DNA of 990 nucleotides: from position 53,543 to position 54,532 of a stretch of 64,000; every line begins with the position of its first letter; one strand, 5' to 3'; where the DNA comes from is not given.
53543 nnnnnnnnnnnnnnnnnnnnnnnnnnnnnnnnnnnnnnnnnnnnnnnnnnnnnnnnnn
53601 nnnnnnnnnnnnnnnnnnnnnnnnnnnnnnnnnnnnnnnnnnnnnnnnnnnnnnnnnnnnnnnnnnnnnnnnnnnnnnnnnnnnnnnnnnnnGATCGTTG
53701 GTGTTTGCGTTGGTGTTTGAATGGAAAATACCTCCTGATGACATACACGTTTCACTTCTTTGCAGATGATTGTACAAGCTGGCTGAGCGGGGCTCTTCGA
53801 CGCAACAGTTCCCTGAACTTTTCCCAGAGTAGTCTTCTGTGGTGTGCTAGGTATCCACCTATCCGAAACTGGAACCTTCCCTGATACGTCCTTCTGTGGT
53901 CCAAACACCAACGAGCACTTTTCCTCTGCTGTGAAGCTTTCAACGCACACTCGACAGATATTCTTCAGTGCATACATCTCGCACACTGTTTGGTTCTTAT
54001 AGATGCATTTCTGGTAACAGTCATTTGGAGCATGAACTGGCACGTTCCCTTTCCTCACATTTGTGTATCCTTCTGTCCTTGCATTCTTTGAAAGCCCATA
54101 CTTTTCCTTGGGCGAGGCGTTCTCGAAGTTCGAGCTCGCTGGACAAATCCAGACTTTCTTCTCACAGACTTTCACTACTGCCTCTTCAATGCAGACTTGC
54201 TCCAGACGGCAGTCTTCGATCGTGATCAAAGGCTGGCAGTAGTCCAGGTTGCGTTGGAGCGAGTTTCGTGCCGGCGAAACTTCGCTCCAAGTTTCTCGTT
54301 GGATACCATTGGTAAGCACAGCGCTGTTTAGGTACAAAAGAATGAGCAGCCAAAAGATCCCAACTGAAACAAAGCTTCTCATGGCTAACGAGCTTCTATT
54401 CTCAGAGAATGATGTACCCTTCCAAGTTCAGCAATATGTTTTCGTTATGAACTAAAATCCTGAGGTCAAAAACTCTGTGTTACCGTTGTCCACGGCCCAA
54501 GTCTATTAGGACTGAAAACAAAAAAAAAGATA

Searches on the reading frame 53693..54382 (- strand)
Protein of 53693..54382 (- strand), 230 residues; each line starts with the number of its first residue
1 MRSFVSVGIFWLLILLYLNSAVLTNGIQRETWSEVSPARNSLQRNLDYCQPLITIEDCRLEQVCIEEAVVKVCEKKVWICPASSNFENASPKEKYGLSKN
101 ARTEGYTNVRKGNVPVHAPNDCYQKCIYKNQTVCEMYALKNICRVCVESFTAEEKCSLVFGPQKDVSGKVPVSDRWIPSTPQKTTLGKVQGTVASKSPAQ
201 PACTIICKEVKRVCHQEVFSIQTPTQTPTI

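Call 30: find_homologous_proteins(query=A2, max_evalue=0.01)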
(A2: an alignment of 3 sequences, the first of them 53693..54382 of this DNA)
Query A2 (3 sequences) (230 aa, profile of the alignment): 4 proteins with E <= 0.01 among 4057 candidates.
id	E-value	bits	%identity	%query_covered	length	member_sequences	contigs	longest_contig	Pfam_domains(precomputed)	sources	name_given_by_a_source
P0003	1.1e-89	318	100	100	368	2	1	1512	-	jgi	-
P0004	1.3e-84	301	25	59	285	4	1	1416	-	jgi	jgi:hypothetical protein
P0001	2.8e-74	268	25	65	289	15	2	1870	-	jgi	jgi:hypothetical protein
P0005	4.5e-41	159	100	44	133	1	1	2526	-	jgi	jgi:hypothetical protein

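Call 31: find_encoding_contigs(protein=P0003, flank=10000)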
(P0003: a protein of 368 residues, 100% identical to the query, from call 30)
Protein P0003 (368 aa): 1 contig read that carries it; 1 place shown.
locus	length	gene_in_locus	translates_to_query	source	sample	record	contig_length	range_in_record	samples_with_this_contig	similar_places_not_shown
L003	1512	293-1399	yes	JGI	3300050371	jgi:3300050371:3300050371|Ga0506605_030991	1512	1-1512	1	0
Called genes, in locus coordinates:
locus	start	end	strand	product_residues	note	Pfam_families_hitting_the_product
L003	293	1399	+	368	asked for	-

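Call 32: find_encoding_contigs(protein=P0005, flank=10000)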
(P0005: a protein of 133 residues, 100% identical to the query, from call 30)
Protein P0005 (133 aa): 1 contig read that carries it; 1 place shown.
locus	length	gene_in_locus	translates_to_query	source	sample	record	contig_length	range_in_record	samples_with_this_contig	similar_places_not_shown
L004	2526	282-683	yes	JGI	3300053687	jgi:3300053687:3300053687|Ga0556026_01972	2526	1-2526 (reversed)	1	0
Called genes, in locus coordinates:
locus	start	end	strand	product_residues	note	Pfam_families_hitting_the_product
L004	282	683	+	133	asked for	-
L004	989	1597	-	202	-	-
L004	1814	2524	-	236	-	?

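Call 33: find_encoding_contigs(protein=P0004, flank=10000)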
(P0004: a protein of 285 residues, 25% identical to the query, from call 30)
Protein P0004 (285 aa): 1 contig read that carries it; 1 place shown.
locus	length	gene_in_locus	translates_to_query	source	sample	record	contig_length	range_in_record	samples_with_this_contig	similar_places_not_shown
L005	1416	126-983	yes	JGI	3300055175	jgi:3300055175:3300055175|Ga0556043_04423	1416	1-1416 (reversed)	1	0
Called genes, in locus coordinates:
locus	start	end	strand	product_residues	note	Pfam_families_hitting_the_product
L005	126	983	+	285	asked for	-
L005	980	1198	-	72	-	-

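Call 59: search_protein_representatives(alignment_id=A2)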
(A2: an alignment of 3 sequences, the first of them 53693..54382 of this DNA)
Query: 3 sequences, 227 profile positions. Proteins with E-value up to 0.001 (for the whole library): 13; up to 1e-10: 7; up to 1e-30: 5. The best 13 are listed.
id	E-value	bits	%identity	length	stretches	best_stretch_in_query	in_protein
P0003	3.6e-90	317.9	-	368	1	1-227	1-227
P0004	4.1e-85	301.3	-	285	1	1-227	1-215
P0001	9.1e-75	267.5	-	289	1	2-225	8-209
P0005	1.4e-41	158.9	-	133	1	1-119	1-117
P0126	6.7e-31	124.0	-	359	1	10-227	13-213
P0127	5.8e-19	84.9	-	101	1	2-75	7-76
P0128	8.4e-11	58.2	-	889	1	10-226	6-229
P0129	6.8e-07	45.4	-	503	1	36-177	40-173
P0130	3.8e-06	43.0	-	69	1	2-46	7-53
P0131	1.5e-04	37.8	-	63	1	112-164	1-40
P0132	2.2e-04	37.2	-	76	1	189-221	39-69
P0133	3.9e-04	36.4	-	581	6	79-139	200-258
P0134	5.4e-04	35.9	-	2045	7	104-130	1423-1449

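Call 79: predict_structure(alignment_id=A4)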
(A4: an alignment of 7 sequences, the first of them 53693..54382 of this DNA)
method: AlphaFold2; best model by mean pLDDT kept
length: 230 residues; sequences in the alignment: 7
mean_pLDDT: 58.2   pTM: 0.31
mean pLDDT of the five models: 58.2, 50.7, 47.7, 34.2, 31.0
residues with pLDDT >= 90: 2; 70-90: 93; 50-70: 30; < 50: 105
segments of 3 or more residues with pLDDT < 50: 25-46, 84-119, 160-198, 223-230
pLDDT, mean of each block of 10 residues (from residue 1): 73 78 47 32 48 83 87 82 44 33 36 39 79 86 84 67 39 33 30 39 72 81 46
secondary structure, 60 per line:
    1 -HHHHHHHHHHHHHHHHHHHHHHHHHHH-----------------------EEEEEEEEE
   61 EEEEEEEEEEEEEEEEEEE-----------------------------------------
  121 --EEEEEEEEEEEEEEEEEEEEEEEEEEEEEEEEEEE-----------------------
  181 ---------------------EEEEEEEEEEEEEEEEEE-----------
elements in order: H2-28 E52-79 E123-157 E202-219

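Call 85: fold_search(model_id=the predicted structure, library=pdb)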
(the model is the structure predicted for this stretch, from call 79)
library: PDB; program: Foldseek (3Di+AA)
matches with E <= 10: 179; with E <= 0.001: 0
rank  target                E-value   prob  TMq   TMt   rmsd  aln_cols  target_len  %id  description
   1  8s09_5                2.3e-01  0.06  0.09  0.04  32.2       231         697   12  H. sapiens MCM2-7 double hexamer bound to double stranded DNA (released 2024-10-02)
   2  8s0a_5                3.2e-01  0.04  0.09  0.04  32.4       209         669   11  H. sapiens MCM2-7 hexamer bound to double stranded DNA (released 2024-10-02)
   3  8q67_A                5.0e-01  0.06  0.07  0.03  24.4       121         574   18  Crystal structure of a homohexameric MCM from M. acidophilum (released 2025-03-12)
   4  6mii_E                5.3e-01  0.05  0.09  0.04  32.3       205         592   10  Crystal structure of minichromosome maintenance protein MCM/DNA complex (released 2019-07-24)
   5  8s09_3                7.0e-01  0.03  0.09  0.04  32.9       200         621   14  H. sapiens MCM2-7 double hexamer bound to double stranded DNA (released 2024-10-02)
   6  8b9d_4                7.9e-01  0.05  0.11  0.05  24.4       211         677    9  Human replisome bound by Pol Alpha (released 2023-08-09)
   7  8q67_C                8.3e-01  0.06  0.09  0.05  24.4       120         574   17  Crystal structure of a homohexameric MCM from M. acidophilum (released 2025-03-12)
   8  8ouw_3                8.3e-01  0.03  0.08  0.05  31.8       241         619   15  Cryo-EM structure of CMG helicase bound to TIM-1/TIPN-1 and homodimeric DNSN-1 on fork DNA (Caenorhabditis elegans) (released 2023-08-16)
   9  9e2w_6                8.8e-01  0.02  0.08  0.04  35.5       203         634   12  Cryo-EM structure of yeast CMG helicase stalled at G4-containing DNA template, state 1 (released 2025-03-26)
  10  6ptn_4                9.3e-01  0.04  0.10  0.04  25.1       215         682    9  Structure of Ctf4 trimer in complex with two CMG helicases (released 2019-11-20)
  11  8q6o_3                9.9e-01  0.02  0.07  0.07  33.2       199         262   12  X. laevis CMG dimer bound to dimeric DONSON - without ATPase (released 2023-10-18)
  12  8eag_F                1.0e+00  0.03  0.08  0.05  33.0       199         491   12  SsoMCM hexamer bound to Mg/ADP-BeFx and 12-mer oligo-dT. Class 2 (released 2022-12-14)
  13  9nuk_A                1.0e+00  0.03  0.09  0.04  32.0       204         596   11  SsoPfMCM:DNA class 2a from merged particles (released 2026-03-25)
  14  8ouw_2                1.1e+00  0.05  0.11  0.05  25.4       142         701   13  Cryo-EM structure of CMG helicase bound to TIM-1/TIPN-1 and homodimeric DNSN-1 on fork DNA (Caenorhabditis elegans) (released 2023-08-16)
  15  8s0a_3                1.2e+00  0.02  0.08  0.04  29.8       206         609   14  H. sapiens MCM2-7 hexamer bound to double stranded DNA (released 2024-10-02)
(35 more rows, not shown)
